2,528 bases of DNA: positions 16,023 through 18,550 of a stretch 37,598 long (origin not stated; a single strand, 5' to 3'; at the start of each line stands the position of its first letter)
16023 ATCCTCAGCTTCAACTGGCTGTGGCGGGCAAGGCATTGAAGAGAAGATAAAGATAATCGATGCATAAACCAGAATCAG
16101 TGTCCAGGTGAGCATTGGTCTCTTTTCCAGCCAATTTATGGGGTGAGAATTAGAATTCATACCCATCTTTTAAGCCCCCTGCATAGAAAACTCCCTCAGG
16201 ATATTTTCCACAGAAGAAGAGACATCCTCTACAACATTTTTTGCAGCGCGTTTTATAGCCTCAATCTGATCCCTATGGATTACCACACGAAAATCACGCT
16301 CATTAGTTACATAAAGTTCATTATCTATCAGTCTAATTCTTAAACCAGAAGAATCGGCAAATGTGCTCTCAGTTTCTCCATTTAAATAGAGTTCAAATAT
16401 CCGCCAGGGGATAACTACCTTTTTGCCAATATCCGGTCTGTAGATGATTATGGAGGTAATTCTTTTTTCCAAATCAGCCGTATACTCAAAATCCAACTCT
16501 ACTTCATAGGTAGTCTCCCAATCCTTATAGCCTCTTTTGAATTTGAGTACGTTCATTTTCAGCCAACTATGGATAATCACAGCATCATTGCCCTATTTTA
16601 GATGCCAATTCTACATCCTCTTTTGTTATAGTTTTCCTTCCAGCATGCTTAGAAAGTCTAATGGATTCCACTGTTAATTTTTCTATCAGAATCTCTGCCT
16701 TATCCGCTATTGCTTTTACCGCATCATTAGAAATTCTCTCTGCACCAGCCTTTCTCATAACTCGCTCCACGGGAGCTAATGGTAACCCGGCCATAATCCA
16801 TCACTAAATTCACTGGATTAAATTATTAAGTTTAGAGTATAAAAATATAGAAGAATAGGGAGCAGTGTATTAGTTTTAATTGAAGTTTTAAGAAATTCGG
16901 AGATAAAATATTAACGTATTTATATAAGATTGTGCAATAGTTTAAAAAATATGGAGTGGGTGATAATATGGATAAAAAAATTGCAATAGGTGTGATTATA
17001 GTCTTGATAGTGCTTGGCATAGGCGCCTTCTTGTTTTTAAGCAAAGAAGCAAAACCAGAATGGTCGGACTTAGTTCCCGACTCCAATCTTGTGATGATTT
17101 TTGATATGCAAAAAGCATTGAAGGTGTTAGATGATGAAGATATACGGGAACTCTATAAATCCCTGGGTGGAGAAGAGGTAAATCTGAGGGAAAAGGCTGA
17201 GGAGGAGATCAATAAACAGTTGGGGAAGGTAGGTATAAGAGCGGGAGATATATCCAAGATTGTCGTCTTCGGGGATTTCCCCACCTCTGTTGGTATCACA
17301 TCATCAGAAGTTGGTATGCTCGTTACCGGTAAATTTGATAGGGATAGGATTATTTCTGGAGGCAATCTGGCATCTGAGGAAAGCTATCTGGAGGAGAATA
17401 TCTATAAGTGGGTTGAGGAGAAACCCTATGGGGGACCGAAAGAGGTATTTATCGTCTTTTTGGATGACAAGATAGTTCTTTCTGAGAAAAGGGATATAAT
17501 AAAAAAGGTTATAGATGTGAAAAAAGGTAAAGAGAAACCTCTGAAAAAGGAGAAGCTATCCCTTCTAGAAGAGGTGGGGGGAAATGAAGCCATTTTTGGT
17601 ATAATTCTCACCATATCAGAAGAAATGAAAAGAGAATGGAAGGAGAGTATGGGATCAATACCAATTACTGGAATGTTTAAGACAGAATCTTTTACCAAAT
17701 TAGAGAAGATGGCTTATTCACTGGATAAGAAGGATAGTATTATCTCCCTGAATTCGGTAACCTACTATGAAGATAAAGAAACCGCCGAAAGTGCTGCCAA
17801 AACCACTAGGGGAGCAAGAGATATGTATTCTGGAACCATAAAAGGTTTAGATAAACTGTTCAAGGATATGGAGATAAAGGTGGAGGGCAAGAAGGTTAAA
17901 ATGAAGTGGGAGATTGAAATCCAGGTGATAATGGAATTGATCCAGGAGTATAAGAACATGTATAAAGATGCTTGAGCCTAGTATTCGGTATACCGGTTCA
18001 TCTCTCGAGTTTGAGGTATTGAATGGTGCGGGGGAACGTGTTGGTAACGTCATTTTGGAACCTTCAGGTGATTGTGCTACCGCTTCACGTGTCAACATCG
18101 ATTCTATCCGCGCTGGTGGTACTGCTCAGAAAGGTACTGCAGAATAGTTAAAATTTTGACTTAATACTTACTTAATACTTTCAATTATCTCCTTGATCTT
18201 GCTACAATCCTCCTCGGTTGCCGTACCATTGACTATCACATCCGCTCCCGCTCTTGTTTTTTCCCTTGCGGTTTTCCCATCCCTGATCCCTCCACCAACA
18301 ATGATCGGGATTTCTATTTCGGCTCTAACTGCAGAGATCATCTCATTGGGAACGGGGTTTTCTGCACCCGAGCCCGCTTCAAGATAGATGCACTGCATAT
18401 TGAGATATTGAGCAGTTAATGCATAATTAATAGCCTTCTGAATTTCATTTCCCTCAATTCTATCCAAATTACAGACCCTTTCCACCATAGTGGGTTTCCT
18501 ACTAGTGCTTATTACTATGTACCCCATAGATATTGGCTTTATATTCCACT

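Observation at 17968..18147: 59-aa ORF with foreign GC content and codon usage, coupled to the preceding gene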

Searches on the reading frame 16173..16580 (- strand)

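Call 9: search_protein_families(library=pfam, proteins=[window:16173-16580:-], max_evalue=1)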
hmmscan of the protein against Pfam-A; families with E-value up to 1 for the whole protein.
window:16173-16580:- (136 aa): 1 family
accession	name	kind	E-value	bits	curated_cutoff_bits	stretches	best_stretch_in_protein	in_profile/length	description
PF15469.12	Sec5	-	0.043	12.4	22.7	1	53-129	361-419/837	Exocyst complex component Sec5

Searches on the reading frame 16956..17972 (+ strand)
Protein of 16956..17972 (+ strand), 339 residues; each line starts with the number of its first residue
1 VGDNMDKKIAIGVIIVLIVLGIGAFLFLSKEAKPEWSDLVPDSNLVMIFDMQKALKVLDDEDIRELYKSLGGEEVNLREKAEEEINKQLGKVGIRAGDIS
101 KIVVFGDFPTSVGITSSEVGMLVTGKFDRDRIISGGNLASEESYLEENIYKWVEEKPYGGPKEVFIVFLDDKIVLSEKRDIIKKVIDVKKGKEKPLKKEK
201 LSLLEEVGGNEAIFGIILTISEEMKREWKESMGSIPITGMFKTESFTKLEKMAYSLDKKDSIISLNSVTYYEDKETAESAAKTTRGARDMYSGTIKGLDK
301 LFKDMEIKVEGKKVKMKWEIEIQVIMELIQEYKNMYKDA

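Call 9: search_protein_families(library=pfam, proteins=[window:16956-17972:+], max_evalue=1)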
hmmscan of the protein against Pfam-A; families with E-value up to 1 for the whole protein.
window:16956-17972:+ (339 aa): 1 family
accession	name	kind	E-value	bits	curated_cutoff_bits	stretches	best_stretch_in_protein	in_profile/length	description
PF11832.13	DUF3352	-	0.0075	15.4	26.8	1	139-228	153-241/536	Protein of unknown function (DUF3352)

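Call 59: find_homologous_proteins(query=window:16968-17972:+, max_evalue=0.001)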
Query window:16968-17972:+ (335 aa): 5 proteins with E <= 0.001 among 3113 candidates.
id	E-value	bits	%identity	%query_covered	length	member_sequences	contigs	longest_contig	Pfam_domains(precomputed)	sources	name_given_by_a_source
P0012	1.1e-206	703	100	100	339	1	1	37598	-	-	-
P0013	1.1e-206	703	100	100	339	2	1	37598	-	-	-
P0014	1.5e-206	703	100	100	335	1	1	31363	-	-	-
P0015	3.8e-192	656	95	100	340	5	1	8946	-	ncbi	-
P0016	2.4e-185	633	92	98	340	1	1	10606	-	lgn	-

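Call 63: find_encoding_contigs(protein=P0015, flank=2500)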
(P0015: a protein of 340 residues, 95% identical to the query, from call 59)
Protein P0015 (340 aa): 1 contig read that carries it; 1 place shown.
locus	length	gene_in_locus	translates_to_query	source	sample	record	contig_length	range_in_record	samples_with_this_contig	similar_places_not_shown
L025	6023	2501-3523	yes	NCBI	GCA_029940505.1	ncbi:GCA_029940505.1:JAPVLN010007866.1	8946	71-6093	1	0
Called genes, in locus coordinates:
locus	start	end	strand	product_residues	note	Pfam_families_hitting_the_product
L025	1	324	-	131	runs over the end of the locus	?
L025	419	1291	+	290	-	PF04055:Radical_SAM, PF13353:Fer4_12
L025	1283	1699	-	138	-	PF04892:VanZ-LLP1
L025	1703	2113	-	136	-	-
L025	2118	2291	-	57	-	PF00125:Histone, PF00808:CBFD_NFYB_HMF, PF02969:TAF (weak), PF15511:CENP-T_C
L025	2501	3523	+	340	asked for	-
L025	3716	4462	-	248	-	PF01884:PcrB, PF01180:DHO_dh (weak), PF00977:His_biosynth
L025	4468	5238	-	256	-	PF00571:CBS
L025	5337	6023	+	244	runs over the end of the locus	-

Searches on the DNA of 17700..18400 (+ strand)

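Call 6: search_rna_families(source=window, start=17700, end=18400, threshold=evalue, max_evalue=10)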
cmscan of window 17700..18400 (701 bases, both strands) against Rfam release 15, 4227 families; matches with E-value up to 10: 3.
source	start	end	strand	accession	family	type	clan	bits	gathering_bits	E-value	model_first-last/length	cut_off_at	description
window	17832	17856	+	RF01370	CRISPR-DR57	Gene; CRISPR;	-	13.7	39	8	1-37/37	no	CRISPR RNA direct repeat element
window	18163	18256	-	RF01929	bxd_1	Gene; lncRNA;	-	12.5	75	4.3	1-86/86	no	Bithoraxoid conserved region 1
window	17763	17815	+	RF01145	sR14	Gene; snRNA; snoRNA; CD-box;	-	9.7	38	8.1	1-54/54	no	Small nucleolar RNA sR14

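Call 79: search_dna_similar(query=window:17950-18170:+, collection=phages, mode=distant, max_evalue=0.01)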
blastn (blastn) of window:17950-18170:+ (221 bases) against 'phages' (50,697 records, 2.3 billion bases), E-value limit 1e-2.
No match.

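Call 80: search_dna_similar(query=window:17950-18170:+, collection=plasmids, mode=distant, max_evalue=0.01)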
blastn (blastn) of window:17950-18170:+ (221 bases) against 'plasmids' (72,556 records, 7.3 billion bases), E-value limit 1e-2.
No match.

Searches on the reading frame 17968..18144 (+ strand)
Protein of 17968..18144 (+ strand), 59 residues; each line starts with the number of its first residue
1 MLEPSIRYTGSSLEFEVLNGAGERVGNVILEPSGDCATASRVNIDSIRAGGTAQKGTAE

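Call 9: search_protein_families(library=pfam, proteins=[window:17968-18144:+], max_evalue=1)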
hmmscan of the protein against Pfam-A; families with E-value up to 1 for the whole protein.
window:17968-18144:+ (59 aa): 0 families

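Call 12: find_homologous_proteins(query=window:17968-18144:+, max_evalue=1)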
Query window:17968-18144:+ (59 aa): 1 proteins with E <= 1 among 2 candidates.
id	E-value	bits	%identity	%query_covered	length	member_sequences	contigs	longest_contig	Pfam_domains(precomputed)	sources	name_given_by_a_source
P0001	2.1e-29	117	97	100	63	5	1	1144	-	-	-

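Call 18: find_encoding_contigs(protein=P0001, flank=5000)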
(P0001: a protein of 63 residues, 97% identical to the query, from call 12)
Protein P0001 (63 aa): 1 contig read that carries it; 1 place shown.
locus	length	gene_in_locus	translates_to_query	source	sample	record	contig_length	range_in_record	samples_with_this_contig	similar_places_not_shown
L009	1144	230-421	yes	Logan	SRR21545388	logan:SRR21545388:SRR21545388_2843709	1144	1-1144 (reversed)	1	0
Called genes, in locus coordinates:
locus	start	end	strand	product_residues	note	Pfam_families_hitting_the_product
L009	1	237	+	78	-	?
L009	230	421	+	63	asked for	-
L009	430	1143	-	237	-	?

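Call 25: search_protein_families(library=ncbifam, proteins=[window:17968-18144:+], max_evalue=1)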
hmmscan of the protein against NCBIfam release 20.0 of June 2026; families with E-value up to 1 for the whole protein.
window:17968-18144:+ (59 aa): 0 families

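Call 35: find_related_loci(query=window:17968-18144:+, collection=genome_contigs, flank=4000)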
Query window:17968-18144:+ (59 aa) in genome_contigs; peptide patterns used: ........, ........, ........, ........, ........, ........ (x = any residue, [..] = any of these).
599 stretches matched a pattern, but none encodes a relative of the query by tblastn (E <= 1e-3).

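Call 44: search_protein_representatives(protein=window:17968-18144:+)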
Query: 59 residues. Proteins with E-value up to 0.001 (for the whole library): 9; up to 1e-10: 1; up to 1e-30: 0. The best 9 are listed.
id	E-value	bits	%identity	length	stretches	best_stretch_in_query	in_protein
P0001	6.6e-30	116.6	97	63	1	1-59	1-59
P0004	7.9e-10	54.0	84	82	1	18-54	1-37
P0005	1.7e-09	52.9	35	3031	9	11-54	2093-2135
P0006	1.7e-08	49.9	45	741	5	23-48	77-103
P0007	4.7e-08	48.4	42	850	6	5-36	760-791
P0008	4.7e-05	39.1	43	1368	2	5-40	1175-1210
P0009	2.1e-04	37.0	38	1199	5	11-52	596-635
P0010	5.0e-04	35.9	36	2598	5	11-40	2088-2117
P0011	6.3e-04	35.6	36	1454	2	13-48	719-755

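Call 46: find_encoding_contigs(protein=P0004, flank=6000)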
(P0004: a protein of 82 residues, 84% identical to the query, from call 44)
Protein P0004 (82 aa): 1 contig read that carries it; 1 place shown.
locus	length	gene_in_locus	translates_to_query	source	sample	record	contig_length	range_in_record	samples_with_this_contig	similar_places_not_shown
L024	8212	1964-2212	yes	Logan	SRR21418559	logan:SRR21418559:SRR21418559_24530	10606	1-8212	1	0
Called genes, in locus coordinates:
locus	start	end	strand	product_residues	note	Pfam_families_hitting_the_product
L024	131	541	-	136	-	-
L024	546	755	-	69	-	PF00125:Histone, PF00808:CBFD_NFYB_HMF, PF02969:TAF (weak), PF15511:CENP-T_C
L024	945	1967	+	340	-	-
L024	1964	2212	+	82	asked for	-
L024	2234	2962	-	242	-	PF01884:PcrB, PF01180:DHO_dh (weak), PF00977:His_biosynth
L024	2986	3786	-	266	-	PF00571:CBS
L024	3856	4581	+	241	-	-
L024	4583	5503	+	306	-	PF24334:DUF7502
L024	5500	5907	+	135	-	-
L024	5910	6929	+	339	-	PF20030:bpMoxR, PF05496:RuvB_N (faint), PF00004:AAA, PF07726:AAA_3, PF07728:AAA_5, PF17863:AAA_lid_2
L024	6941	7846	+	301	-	PF01882:DUF58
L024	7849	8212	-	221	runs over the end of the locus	PF00215:OMPdecase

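Call 70: list_cluster_members(proteins=[P0001, P0004, P0015, P0016])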
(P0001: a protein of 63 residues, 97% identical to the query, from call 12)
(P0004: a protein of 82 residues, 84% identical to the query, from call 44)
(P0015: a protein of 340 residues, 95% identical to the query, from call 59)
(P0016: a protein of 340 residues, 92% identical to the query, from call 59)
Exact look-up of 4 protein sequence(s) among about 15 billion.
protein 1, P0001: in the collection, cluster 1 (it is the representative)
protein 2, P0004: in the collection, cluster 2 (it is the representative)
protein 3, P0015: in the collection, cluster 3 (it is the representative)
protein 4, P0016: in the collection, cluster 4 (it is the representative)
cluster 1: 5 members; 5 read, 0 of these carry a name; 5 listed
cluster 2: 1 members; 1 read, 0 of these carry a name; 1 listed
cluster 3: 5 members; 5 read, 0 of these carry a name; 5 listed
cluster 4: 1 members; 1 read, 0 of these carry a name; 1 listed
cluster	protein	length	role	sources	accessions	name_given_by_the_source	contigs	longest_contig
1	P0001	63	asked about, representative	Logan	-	-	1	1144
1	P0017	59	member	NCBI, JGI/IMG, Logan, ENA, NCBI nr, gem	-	-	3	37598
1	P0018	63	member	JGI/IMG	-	-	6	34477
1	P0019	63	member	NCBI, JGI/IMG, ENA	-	-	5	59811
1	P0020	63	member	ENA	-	-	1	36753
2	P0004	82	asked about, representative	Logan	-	-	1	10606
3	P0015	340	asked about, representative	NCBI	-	-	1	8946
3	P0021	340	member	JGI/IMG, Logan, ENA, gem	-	-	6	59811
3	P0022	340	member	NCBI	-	-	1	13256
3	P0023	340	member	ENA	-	-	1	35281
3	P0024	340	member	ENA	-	-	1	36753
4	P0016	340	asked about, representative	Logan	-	-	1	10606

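Call 97: find_encoding_contigs(protein=P0019, flank=2000, max_places=8)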
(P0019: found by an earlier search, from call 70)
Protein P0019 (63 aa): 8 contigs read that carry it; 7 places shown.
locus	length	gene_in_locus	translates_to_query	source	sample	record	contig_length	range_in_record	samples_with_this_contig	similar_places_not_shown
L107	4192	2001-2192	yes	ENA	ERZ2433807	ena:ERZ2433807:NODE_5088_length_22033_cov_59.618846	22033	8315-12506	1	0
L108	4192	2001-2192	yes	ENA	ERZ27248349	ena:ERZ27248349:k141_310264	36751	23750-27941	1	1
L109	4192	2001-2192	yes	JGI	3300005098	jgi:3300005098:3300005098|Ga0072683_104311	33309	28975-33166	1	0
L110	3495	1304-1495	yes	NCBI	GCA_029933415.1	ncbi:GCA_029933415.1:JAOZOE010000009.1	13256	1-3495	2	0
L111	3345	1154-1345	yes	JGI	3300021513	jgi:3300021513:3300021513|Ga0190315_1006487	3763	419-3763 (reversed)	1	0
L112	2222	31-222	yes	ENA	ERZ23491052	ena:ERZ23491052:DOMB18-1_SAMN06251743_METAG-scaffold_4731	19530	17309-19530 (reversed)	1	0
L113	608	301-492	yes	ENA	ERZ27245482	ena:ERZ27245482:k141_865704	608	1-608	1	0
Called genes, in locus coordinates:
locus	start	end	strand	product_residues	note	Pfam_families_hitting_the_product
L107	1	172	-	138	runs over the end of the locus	PF04892:VanZ-LLP1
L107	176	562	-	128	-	-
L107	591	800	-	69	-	PF00125:Histone, PF00808:CBFD_NFYB_HMF, PF02969:TAF (weak), PF15511:CENP-T_C, PF15630:CENP-S (faint)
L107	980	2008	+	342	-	-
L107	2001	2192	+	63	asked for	-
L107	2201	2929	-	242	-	PF01884:PcrB, PF01180:DHO_dh (weak), PF00977:His_biosynth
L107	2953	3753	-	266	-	PF00571:CBS, PF02195:ParB_N (weak)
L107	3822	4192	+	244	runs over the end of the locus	-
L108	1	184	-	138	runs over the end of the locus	PF04892:VanZ-LLP1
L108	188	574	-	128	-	-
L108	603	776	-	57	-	PF00125:Histone, PF00808:CBFD_NFYB_HMF, PF02969:TAF (weak), PF15511:CENP-T_C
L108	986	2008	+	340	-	-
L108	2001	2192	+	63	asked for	-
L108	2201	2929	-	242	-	PF01884:PcrB, PF01180:DHO_dh (weak), PF00977:His_biosynth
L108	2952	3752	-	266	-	PF00571:CBS, PF02195:ParB_N (weak)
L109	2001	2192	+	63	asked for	-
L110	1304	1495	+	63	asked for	-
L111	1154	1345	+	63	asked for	-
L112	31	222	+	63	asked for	-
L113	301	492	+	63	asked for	-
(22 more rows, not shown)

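Call 98: find_encoding_contigs(protein=P0018, flank=2000, max_places=8)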
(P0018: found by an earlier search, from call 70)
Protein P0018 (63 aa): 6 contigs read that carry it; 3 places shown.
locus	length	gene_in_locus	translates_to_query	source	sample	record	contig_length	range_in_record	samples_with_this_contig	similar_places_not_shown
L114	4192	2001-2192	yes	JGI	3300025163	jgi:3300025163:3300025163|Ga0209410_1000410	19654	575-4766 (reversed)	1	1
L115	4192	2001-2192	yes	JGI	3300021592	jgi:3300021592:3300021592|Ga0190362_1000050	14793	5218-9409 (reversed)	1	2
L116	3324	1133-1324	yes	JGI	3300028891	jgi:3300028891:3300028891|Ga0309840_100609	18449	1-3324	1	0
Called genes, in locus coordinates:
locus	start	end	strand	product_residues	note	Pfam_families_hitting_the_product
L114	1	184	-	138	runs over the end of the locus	PF04892:VanZ-LLP1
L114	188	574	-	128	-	-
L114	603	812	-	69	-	PF00125:Histone, PF00808:CBFD_NFYB_HMF, PF02969:TAF (weak), PF15511:CENP-T_C, PF15630:CENP-S (faint)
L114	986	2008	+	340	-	-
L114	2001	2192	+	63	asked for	-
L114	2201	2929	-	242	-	PF01884:PcrB, PF01180:DHO_dh (weak), PF00977:His_biosynth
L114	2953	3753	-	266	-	PF00571:CBS, PF02195:ParB_N (weak)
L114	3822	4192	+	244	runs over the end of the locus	-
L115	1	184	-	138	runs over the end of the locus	PF04892:VanZ-LLP1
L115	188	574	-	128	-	-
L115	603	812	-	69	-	PF00125:Histone, PF00808:CBFD_NFYB_HMF, PF02969:TAF (weak), PF15511:CENP-T_C, PF15630:CENP-S (faint)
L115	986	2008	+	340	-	-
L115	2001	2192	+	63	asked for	-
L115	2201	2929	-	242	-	PF01884:PcrB, PF01180:DHO_dh (weak), PF00977:His_biosynth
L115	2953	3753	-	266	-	PF00571:CBS, PF02195:ParB_N (weak)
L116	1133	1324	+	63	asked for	-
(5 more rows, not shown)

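Call 99: find_encoding_contigs(protein=P0020, flank=2000, max_places=4)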
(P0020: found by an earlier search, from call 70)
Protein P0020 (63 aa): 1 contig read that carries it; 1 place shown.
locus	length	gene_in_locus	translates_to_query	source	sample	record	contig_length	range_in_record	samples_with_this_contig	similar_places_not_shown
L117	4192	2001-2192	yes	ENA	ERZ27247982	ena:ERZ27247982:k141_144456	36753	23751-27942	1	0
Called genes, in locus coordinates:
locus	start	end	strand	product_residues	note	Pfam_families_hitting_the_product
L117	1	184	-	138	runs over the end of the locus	PF04892:VanZ-LLP1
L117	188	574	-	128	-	-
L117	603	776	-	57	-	PF00125:Histone, PF00808:CBFD_NFYB_HMF, PF02969:TAF (weak), PF15511:CENP-T_C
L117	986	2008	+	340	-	-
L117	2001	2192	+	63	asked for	-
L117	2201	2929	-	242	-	PF01884:PcrB, PF01180:DHO_dh (weak), PF00977:His_biosynth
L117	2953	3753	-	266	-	PF00571:CBS, PF02195:ParB_N (weak)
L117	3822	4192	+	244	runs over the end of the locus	-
